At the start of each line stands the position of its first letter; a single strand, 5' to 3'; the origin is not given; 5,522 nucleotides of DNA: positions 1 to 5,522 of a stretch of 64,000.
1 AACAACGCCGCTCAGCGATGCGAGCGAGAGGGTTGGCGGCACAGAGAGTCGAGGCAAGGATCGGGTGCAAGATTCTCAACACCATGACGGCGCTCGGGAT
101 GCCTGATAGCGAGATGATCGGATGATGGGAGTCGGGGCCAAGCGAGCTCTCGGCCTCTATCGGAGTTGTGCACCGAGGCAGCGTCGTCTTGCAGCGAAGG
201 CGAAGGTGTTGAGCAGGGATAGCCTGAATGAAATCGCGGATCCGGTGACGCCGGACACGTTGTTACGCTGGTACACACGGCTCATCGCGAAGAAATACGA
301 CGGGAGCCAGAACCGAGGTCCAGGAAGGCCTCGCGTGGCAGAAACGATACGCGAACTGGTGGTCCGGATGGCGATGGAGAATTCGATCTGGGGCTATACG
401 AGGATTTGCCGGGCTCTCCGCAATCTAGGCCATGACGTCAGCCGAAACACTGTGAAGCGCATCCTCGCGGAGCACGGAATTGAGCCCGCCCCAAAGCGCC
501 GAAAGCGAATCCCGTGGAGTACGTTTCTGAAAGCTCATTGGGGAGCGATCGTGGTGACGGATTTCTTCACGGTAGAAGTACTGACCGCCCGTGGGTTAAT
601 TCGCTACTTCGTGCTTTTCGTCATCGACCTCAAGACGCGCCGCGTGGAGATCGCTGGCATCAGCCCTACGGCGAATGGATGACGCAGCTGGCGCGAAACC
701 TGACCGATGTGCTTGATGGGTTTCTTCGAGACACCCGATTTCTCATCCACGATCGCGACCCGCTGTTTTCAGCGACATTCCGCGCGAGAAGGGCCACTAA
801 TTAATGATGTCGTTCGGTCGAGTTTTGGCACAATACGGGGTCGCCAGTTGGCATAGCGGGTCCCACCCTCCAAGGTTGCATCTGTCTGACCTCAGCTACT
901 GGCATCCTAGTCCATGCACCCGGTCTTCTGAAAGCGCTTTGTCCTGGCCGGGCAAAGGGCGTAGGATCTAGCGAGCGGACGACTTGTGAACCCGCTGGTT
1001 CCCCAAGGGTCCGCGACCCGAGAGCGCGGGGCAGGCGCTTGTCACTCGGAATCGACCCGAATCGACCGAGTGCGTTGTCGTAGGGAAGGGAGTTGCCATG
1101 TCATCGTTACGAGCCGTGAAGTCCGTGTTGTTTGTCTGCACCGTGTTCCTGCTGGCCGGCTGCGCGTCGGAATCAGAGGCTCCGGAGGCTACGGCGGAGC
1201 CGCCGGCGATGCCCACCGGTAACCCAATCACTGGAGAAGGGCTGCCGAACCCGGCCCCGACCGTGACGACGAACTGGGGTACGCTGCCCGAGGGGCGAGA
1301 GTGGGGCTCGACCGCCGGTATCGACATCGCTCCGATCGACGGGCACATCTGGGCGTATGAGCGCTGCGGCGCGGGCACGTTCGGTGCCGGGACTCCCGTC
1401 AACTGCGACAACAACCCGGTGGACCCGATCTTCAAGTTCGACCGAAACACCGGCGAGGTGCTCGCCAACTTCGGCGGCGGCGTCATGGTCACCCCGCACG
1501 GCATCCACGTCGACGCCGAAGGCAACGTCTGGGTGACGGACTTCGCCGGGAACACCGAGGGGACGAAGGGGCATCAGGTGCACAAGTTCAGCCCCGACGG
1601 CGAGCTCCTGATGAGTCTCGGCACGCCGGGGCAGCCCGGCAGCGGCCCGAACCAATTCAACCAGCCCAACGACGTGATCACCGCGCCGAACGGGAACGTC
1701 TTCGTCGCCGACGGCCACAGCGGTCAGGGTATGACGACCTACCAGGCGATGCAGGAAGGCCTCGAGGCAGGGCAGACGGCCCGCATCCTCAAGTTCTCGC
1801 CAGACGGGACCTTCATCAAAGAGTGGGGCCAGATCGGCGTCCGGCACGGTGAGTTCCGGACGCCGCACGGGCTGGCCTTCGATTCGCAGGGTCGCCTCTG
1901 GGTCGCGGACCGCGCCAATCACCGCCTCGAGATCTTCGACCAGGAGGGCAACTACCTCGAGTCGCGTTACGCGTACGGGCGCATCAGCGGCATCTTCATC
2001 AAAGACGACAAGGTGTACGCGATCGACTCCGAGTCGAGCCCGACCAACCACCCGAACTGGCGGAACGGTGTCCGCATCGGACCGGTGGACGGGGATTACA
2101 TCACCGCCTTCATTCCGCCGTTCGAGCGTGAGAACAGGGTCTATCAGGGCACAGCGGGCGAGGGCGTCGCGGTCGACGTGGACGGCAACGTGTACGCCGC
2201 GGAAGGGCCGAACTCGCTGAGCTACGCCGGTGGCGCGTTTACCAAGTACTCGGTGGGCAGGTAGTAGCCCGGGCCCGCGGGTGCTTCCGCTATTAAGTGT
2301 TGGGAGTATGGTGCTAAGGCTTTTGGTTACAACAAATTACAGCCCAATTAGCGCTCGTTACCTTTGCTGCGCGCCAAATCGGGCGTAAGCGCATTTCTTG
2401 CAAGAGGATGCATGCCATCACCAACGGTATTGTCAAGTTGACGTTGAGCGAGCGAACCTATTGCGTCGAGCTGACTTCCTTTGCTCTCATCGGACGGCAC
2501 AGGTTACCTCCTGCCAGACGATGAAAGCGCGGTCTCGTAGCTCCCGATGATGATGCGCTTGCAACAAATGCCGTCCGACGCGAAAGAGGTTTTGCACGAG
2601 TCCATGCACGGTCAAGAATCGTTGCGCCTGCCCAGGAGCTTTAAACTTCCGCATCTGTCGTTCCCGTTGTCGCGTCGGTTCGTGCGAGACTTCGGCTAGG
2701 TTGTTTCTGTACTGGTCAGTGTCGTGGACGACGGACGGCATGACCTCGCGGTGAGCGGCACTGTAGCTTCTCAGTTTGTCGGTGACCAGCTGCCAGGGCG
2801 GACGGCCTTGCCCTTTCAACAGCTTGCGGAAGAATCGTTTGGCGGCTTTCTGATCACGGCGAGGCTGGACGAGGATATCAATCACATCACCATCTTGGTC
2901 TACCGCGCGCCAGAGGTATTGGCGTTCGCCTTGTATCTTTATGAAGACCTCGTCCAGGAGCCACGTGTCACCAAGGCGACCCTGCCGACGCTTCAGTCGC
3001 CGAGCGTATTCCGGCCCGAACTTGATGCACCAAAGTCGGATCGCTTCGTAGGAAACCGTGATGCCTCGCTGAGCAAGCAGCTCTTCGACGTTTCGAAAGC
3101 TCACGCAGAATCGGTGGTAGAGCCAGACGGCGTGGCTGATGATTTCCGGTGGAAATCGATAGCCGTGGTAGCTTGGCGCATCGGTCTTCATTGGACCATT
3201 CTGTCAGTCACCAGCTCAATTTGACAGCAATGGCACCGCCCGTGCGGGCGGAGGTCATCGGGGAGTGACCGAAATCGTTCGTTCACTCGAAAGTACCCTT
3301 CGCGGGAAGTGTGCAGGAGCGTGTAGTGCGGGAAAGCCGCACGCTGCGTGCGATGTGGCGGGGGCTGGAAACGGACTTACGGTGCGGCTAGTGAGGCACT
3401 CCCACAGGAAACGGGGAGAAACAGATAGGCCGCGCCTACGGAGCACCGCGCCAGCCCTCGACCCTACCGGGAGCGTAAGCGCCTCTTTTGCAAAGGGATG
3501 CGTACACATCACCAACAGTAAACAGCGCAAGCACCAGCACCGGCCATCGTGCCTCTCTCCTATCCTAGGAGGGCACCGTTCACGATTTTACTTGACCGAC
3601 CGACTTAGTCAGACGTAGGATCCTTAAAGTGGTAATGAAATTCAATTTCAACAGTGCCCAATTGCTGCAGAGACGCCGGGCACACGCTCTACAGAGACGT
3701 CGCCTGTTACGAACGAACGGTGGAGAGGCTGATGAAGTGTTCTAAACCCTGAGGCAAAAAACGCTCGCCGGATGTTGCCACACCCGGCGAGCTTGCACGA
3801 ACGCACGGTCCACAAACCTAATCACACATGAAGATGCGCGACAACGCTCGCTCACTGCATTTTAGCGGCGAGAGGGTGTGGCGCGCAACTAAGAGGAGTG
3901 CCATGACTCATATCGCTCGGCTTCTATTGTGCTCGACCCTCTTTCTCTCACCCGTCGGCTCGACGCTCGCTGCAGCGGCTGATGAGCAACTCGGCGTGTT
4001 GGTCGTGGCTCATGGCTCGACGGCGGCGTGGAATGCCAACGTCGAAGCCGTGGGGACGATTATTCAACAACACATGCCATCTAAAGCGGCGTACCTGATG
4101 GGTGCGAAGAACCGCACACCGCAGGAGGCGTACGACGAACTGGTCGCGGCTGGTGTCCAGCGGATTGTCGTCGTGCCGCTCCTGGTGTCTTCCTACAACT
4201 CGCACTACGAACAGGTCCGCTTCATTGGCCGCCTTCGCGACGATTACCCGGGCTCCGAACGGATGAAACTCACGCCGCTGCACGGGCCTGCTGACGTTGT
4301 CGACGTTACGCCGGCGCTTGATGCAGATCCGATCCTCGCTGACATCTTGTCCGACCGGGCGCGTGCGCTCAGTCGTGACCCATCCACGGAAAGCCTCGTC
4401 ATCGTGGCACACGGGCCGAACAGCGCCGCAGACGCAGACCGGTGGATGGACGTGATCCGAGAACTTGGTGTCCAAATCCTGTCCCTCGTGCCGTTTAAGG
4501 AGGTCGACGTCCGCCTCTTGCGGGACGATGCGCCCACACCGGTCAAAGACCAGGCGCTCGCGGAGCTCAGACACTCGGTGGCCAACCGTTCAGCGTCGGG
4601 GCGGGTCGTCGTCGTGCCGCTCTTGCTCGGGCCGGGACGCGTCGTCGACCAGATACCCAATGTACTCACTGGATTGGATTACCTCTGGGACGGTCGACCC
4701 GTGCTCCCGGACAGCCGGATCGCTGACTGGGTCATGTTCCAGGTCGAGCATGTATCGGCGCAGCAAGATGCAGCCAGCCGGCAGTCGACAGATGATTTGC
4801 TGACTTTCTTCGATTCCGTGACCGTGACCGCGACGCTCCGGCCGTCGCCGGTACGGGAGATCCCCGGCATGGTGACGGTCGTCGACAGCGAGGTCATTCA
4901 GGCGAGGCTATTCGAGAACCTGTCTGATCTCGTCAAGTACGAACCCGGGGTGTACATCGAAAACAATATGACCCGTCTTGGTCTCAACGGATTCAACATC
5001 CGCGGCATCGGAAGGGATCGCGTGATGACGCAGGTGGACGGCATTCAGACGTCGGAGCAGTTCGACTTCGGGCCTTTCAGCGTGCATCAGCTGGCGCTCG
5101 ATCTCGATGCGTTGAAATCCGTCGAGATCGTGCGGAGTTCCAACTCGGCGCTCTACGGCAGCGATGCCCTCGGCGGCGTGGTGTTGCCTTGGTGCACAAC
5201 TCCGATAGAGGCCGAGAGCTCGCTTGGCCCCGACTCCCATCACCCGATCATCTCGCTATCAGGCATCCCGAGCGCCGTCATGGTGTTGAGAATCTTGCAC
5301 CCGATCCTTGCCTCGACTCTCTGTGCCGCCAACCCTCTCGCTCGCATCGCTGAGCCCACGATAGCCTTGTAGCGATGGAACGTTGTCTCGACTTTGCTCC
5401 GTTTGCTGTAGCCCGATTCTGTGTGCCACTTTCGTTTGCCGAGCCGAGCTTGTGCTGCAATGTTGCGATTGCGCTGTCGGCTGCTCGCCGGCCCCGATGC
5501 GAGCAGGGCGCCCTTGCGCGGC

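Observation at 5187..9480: vapBC addiction module captured between two inverted, nearly identical IS5-A copies (composite-transposon-like unit) that also traps a truncated IS5-B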

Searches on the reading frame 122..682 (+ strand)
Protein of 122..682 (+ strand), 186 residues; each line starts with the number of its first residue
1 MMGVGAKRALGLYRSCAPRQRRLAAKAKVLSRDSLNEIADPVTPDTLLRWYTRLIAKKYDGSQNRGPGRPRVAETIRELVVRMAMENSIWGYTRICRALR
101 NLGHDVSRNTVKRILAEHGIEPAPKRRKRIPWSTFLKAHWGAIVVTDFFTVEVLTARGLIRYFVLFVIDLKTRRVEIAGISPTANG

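Call 7: search_protein_families(library=pfam, proteins=[window:122-682:+])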
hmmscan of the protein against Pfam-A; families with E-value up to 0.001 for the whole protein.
window:122-682:+ (186 aa): 3 families
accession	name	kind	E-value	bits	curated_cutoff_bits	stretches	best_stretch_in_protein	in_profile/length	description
PF13276.12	HTH_21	-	8.7e-10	39.1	28.1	1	74-128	4-60/60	HTH-like domain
PF13565.12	HTH_32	-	4.5e-09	37.2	33.7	1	46-115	1-73/73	Homeodomain-like domain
PF01498.24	HTH_Tnp_Tc3_2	-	0.00064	20.4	31.5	0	81-128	5-52/72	Transposase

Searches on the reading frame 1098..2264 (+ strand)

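Call 7: search_protein_families(library=pfam, proteins=[window:1098-2264:+])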
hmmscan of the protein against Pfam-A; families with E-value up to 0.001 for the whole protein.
window:1098-2264:+ (388 aa): 7 families
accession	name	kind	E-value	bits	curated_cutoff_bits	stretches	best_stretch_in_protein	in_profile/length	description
PF01436.27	NHL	-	3e-19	68.4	20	1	253-280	1-28/28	NHL repeat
PF08450.18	SGL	-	4.1e-10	40.1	26.3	1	120-177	174-223/246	SMP-30/Gluconolactonase/LRE-like region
PF06739.17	SBBP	-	2.7e-05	24.4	20.5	0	354-367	15-28/38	Beta-propeller repeat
PF07494.17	Reg_prop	-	0.00027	21.2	20.4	0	258-270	9-21/24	Two component regulator propeller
PF13449.12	Phytase-like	-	0.00029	21.3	27.6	0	135-237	72-167/284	Esterase-like activity of phytase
PF22701.2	Mala_s_1-like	-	0.00056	20.2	27.5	0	227-287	108-163/195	Mal s 1 allergenic protein-like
PF05787.19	PhoX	-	0.00071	19.3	24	0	245-280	420-456/515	Alkaline phosphatase PhoX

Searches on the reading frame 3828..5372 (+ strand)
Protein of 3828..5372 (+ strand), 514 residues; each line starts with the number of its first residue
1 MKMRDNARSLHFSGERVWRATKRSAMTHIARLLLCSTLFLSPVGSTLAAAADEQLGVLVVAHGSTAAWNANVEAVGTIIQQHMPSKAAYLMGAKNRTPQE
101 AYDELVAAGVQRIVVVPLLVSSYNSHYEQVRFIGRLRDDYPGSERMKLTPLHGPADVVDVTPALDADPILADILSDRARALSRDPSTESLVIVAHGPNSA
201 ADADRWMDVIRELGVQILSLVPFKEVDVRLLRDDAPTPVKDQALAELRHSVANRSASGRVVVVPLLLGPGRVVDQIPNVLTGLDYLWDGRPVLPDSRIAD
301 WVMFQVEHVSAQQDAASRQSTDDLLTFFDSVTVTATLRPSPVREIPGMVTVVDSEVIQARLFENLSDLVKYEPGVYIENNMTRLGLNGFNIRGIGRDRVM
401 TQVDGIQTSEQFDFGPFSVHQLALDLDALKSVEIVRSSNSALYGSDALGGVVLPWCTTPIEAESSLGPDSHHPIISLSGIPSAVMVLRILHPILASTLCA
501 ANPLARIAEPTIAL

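Call 7: search_protein_families(library=pfam, proteins=[window:3828-5372:+])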
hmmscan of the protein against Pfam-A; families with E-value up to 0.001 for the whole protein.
window:3828-5372:+ (514 aa): 2 families
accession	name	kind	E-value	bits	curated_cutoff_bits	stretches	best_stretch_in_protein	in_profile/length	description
PF07715.20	Plug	-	1.8e-22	80.3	23.9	1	342-451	2-107/107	TonB-dependent Receptor Plug Domain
PF01903.22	CbiX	-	1e-10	42.3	22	1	62-175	1-105/106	CbiX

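Call 44: search_protein_families(library=ncbifam, proteins=[window:3903-5372:+], max_evalue=0.001)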
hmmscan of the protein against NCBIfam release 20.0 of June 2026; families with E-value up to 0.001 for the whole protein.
window:3903-5372:+ (489 aa): 25 families
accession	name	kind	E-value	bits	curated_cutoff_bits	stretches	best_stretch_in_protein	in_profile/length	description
TIGR01785.1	TonB-hemin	subfamily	2.1e-28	99.2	316.85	1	303-427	1-124/677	TonB-dependent heme/hemoglobin receptor family protein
TIGR01786.1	TonB-hemlactrns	subfamily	8e-27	93.9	323.75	1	304-427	1-129/719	TonB-dependent hemoglobin/transferrin/lactoferrin family receptor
TIGR01776.1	TonB-tbp-lbp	subfamily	3.8e-15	54.9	468.8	1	271-427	20-184/946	lactoferrin/transferrin family TonB-dependent receptor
TIGR01779.1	TonB-B12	equivalog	7e-15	54.6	599.7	1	303-427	28-149/614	TonB-dependent vitamin B12 receptor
NF010010.0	PRK13483.1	equivalog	4.2e-13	48.2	927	1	291-427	23-158/660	ligand-gated channel protein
NF007926.1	PRK10641.1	equivalog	2e-12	46.5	836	1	303-427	27-149/617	TonB-dependent vitamin B12 receptor BtuB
NF007478.2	PRK10064.1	equivalog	2.8e-12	45.7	745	1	304-427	31-153/663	catecholate siderophore receptor CirA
NF010011.0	PRK13484.1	equivalog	2.1e-10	39.5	1197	1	304-438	31-164/682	IreA family TonB-dependent siderophore receptor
NF002090.2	PRK00923.1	subfamily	2.5e-09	37.2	120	1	31-154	2-127/129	sirohydrochlorin nickelochelatase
NF010012.0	PRK13486.1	equivalog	3.2e-09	35.7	924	1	314-427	36-153/696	TonB-dependent receptor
TIGR01783.1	TonB-siderophor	subfamily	8.4e-09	34.6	223.5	1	319-427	1-103/649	TonB-dependent siderophore receptor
NF010038.0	PRK13513.1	equivalog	2.4e-08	33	942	1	283-427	18-160/659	ligand-gated channel protein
NF010651.0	PRK14050.1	equivalog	3.1e-08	32.2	884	1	288-427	47-181/730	TonB-dependent siderophore receptor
NF033198.0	F430_CfbA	equivalog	1.1e-07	31.8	120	1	31-154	1-121/122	sirohydrochlorin nickelochelatase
NF050067.1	TonBEntbctnRecCfrA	equivalog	1.2e-07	30.4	1200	1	301-427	24-153/698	TonB-dependent ferric enterobactin receptor CfrA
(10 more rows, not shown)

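Call 46: find_homologous_proteins(query=window:3903-5183:+, max_evalue=1e-30)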
Query window:3903-5183:+ (427 aa): 384 proteins with E <= 1e-30 among 8000 candidates; the best 120 are listed.
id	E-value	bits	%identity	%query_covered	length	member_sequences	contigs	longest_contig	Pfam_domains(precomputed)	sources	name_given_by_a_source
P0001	4.2e-226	769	83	99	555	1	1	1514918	PF07715.21,PF01903.23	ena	-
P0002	1.2e-221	754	80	100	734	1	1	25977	PF07715.21,PF01903.23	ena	-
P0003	9.2e-218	741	74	100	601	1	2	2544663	PF07715.21,PF01903.23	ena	-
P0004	5.8e-182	623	79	84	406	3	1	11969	PF01903.23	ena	-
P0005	3.5e-146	505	94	59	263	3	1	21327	PF01903.23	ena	-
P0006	3.2e-142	492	92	59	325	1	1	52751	PF01903.23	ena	-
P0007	7.6e-141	488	86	63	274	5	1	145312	PF01903.23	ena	-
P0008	2.2e-113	397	80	55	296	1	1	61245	PF01903.23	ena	-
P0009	1.3e-105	372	48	99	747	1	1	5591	PF07715.21,PF01903.23,PF00593.31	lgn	-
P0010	4.8e-96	340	88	43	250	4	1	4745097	PF01903.23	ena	-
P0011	9.9e-95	336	78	32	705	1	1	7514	PF07715.21,PF01903.23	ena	-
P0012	2.9e-94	334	46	95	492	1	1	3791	PF07715.21,PF01903.23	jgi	jgi:sirohydrochlorin ferrochelatase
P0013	5.0e-92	327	60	61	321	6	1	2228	PF01903.23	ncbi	-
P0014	4.9e-90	321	66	47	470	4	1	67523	PF07715.21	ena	-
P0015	4.9e-90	321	55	67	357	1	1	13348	PF01903.23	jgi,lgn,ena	-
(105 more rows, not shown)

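Call 47: find_encoding_contigs(protein=P0002, flank=8000, max_places=3)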
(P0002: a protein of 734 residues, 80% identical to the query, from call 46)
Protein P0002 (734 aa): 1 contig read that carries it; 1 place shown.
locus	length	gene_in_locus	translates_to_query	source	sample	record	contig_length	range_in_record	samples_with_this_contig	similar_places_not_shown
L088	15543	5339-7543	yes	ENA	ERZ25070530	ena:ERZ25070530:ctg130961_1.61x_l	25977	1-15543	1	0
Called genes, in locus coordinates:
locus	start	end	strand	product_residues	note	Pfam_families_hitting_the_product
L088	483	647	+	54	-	-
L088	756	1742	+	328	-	-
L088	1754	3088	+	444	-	-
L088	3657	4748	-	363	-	PF00665:rve, PF13683:rve_3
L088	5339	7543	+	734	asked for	PF01903:CbiX (faint), PF07715:Plug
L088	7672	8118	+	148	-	PF00593:TonB_dep_Rec_b-barrel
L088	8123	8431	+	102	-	-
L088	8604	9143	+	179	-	-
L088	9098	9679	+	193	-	-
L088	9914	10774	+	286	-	-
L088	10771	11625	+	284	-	PF13276:HTH_21, PF00665:rve, PF13683:rve_3, PF13333:rve_2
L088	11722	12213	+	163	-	PF07638:Sigma70_ECF (weak), PF08281:Sigma70_r4_2, PF04545:Sigma70_r4 (weak)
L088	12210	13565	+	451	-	-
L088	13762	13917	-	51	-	-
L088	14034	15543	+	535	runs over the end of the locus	PF00665:rve, PF13683:rve_3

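Call 48: find_encoding_contigs(protein=P0001, flank=8000, max_places=3)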
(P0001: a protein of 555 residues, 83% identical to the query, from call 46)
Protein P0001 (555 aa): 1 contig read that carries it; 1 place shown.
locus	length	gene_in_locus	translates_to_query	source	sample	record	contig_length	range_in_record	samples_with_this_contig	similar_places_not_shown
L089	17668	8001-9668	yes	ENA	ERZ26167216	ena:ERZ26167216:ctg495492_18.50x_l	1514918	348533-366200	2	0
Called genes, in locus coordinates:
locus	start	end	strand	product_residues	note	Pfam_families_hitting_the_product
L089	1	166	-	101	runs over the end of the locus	-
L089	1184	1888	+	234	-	PF13610:DDE_Tnp_IS240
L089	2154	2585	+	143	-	-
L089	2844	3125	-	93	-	-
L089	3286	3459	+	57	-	-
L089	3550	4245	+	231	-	-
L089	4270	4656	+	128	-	-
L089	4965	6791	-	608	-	PF00239:Resolvase, PF07508:Recombinase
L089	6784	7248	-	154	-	PF11149:DUF2924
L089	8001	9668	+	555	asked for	PF01903:CbiX (weak), PF07715:Plug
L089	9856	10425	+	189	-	PF00872:Transposase_mut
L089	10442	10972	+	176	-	-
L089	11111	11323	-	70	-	-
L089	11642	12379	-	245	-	-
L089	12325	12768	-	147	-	-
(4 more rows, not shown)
